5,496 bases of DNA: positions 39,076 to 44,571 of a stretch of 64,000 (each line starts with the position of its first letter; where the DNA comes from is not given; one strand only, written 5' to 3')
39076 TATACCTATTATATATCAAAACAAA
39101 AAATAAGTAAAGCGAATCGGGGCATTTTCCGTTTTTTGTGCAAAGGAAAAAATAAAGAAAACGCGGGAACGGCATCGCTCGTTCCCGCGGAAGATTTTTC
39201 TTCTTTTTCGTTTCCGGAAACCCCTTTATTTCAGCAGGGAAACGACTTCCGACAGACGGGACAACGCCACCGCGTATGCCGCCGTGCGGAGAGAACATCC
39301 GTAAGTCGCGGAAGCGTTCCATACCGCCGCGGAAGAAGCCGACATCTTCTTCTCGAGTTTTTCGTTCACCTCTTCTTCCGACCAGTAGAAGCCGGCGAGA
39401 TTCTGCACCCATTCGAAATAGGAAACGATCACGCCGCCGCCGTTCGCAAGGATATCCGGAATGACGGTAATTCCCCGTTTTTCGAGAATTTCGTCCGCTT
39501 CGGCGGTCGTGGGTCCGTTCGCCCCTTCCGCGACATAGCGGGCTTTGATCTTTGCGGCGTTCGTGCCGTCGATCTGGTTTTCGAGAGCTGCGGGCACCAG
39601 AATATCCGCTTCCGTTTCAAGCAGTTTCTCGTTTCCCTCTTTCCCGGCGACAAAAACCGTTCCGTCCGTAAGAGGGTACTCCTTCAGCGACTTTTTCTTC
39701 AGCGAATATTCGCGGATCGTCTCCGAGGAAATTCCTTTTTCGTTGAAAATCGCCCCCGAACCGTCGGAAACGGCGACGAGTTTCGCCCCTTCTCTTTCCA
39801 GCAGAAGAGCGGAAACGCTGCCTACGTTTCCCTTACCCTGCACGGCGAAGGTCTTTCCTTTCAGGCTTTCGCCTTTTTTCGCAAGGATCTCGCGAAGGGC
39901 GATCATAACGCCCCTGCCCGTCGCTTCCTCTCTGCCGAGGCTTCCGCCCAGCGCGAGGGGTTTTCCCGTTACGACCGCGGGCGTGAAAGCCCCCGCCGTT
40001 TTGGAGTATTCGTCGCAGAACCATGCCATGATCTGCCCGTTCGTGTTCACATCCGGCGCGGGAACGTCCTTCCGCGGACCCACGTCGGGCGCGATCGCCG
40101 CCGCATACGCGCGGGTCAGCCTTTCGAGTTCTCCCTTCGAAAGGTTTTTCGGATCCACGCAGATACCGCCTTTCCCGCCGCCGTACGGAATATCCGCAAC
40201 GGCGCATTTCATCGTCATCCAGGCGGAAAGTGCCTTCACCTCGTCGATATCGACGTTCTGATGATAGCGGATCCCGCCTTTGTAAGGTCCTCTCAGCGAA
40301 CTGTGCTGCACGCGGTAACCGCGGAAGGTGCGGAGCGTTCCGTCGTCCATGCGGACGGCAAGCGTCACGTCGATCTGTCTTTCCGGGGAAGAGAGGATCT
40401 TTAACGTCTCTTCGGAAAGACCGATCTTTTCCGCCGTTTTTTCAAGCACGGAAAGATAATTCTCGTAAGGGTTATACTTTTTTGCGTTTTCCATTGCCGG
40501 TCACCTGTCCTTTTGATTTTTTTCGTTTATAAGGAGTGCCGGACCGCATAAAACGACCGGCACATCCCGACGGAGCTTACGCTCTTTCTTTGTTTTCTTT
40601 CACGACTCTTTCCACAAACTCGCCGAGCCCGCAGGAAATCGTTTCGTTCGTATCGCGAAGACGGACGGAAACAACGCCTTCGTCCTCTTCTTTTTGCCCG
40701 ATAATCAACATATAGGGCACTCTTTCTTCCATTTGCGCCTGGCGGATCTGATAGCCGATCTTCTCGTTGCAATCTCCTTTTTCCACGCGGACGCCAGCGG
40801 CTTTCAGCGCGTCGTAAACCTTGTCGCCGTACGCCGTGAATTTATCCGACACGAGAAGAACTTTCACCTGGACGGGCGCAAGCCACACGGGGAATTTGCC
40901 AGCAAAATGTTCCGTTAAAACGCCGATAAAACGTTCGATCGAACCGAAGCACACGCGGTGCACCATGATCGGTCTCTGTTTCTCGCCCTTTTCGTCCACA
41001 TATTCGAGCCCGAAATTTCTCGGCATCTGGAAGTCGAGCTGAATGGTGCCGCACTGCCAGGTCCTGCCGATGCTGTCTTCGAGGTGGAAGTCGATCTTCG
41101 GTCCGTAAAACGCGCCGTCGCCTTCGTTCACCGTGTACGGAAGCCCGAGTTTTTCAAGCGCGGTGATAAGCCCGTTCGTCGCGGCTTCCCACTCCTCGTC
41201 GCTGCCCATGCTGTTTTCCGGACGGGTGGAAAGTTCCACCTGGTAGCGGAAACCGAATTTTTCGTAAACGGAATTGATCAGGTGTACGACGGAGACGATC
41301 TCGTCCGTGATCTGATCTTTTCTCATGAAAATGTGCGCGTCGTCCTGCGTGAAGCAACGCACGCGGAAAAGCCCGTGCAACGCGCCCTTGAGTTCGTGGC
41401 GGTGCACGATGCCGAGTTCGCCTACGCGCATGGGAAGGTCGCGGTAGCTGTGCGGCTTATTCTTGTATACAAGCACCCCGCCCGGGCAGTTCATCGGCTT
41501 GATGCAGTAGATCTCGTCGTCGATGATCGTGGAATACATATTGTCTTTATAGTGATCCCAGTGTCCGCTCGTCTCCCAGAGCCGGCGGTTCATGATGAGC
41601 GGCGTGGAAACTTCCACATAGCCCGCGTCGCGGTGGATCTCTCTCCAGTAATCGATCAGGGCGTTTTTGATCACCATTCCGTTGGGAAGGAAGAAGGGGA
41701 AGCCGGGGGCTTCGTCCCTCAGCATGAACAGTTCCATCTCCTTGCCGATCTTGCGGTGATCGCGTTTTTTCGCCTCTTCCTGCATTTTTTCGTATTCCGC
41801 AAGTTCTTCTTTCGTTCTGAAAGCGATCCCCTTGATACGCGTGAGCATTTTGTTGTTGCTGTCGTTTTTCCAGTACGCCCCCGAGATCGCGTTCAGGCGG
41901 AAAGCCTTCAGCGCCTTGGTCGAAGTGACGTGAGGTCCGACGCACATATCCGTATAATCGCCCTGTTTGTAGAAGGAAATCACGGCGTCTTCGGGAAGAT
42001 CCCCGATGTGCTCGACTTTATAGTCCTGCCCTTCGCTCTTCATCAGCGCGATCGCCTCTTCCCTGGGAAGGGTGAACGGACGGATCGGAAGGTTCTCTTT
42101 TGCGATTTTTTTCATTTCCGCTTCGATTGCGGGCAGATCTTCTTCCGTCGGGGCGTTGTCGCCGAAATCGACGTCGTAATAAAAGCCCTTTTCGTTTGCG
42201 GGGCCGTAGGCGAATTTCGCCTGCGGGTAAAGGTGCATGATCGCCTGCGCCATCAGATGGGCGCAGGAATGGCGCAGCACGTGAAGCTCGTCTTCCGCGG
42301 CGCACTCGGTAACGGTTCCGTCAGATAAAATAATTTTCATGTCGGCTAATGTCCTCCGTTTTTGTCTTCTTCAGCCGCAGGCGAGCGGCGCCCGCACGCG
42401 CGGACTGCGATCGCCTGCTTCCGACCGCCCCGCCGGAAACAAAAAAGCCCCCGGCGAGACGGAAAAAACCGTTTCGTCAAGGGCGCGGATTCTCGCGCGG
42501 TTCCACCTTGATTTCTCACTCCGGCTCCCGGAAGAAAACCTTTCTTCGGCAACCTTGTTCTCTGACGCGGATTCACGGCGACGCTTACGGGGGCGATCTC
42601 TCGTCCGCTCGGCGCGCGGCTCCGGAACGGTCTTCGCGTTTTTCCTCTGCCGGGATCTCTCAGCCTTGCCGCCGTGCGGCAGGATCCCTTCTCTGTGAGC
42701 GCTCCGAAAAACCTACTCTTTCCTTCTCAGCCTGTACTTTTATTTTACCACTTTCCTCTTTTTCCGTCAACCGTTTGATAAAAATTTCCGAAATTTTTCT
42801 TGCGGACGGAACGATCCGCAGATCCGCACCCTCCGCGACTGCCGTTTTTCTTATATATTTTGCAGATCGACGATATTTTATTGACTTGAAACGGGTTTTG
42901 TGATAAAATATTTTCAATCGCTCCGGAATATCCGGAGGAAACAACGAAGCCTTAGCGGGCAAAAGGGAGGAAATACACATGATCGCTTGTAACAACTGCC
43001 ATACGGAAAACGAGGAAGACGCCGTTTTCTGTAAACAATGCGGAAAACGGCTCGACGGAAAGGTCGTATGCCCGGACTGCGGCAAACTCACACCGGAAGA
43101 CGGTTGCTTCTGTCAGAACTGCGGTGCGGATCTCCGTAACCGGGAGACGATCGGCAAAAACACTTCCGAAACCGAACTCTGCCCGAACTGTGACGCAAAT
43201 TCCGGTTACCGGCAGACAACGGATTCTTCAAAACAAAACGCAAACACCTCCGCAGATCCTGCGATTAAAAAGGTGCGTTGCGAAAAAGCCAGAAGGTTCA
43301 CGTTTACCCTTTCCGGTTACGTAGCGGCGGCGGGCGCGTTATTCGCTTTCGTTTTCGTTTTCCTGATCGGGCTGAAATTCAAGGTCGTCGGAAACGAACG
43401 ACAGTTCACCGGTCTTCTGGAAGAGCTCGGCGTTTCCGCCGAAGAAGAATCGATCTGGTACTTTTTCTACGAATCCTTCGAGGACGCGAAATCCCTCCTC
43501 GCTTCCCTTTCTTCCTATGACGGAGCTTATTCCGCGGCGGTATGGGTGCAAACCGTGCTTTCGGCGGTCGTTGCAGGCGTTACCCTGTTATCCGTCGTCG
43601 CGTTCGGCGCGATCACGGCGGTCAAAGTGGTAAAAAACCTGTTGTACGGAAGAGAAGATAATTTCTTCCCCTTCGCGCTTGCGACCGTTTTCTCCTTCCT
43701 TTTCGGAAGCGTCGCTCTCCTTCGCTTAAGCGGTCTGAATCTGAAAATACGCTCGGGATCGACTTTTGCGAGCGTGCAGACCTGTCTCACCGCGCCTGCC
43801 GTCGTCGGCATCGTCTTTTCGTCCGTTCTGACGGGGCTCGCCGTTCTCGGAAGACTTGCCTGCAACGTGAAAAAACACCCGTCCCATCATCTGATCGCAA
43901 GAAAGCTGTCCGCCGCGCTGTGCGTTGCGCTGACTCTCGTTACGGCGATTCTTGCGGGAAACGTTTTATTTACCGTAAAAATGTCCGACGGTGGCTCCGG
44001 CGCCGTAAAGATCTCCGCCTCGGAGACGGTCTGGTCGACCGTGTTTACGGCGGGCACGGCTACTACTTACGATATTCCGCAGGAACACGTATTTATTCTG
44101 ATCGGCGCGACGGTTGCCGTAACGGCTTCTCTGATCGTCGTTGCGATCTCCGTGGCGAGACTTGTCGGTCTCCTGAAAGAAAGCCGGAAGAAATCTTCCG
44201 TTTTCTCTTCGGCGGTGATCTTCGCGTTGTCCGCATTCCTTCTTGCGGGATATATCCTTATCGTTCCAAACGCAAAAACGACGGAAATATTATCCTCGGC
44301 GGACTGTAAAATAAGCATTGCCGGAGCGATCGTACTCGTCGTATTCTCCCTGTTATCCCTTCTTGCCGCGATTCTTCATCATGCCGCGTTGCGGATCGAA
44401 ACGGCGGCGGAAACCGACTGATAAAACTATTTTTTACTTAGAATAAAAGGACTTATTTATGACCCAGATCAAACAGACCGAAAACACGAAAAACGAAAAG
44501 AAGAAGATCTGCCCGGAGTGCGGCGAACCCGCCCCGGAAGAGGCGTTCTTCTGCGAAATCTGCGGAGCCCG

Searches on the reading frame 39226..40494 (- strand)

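Call 24: search_protein_families(library=pfam, proteins=[window:39226-40494:-], max_evalue=0.001)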
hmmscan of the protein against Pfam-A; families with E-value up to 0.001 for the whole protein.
window:39226-40494:- (422 aa): 2 families
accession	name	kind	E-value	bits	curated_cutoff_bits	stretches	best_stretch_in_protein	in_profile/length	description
PF00208.27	ELFV_dehydrog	-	8.4e-81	271.7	23.4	1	183-416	1-235/241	Glutamate/Leucine/Phenylalanine/Valine dehydrogenase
PF02812.23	ELFV_dehydrog_N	-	1.9e-56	189.8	25.3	1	37-165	1-129/129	Glu/Leu/Phe/Val dehydrogenase, dimerisation domain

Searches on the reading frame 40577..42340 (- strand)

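Call 24: search_protein_families(library=pfam, proteins=[window:40577-42340:-], max_evalue=0.001)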
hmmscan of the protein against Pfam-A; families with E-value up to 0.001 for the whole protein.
window:40577-42340:- (587 aa): 3 families
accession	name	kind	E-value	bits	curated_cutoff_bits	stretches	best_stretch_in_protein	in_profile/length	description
PF00587.30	tRNA-synt_2b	-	9.4e-46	156.5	29.3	1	274-479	6-179/179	tRNA synthetase class II core domain (G, H, P, S and T)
PF03129.25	HGTP_anticodon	-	9e-19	67.9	21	1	491-581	1-93/94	Anticodon binding domain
PF07973.19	tRNA_SAD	-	7.2e-12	45.5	24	1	121-169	1-43/44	Threonyl and Alanyl tRNA synthetase second additional domain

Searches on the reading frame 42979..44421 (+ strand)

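Call 24: search_protein_families(library=pfam, proteins=[window:42979-44421:+], max_evalue=0.001)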
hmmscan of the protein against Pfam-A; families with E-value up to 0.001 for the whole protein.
window:42979-44421:+ (480 aa): 4 families
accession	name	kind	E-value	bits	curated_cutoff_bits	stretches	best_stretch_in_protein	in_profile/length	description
PF12773.13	DZR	-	3.9e-11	43.4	27.3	2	4-49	1-45/45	Double zinc ribbon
PF13248.11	Zn_ribbon_3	-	2.8e-07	30.2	27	1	1-25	2-26/26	zinc-ribbon domain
PF13240.11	Zn_Ribbon_1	-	5.7e-06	26.4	25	1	4-25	2-23/23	zinc-ribbon domain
PF24463.1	DUF7577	-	0.00042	20.3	28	1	3-25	4-26/27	Domain of unknown function (DUF7577)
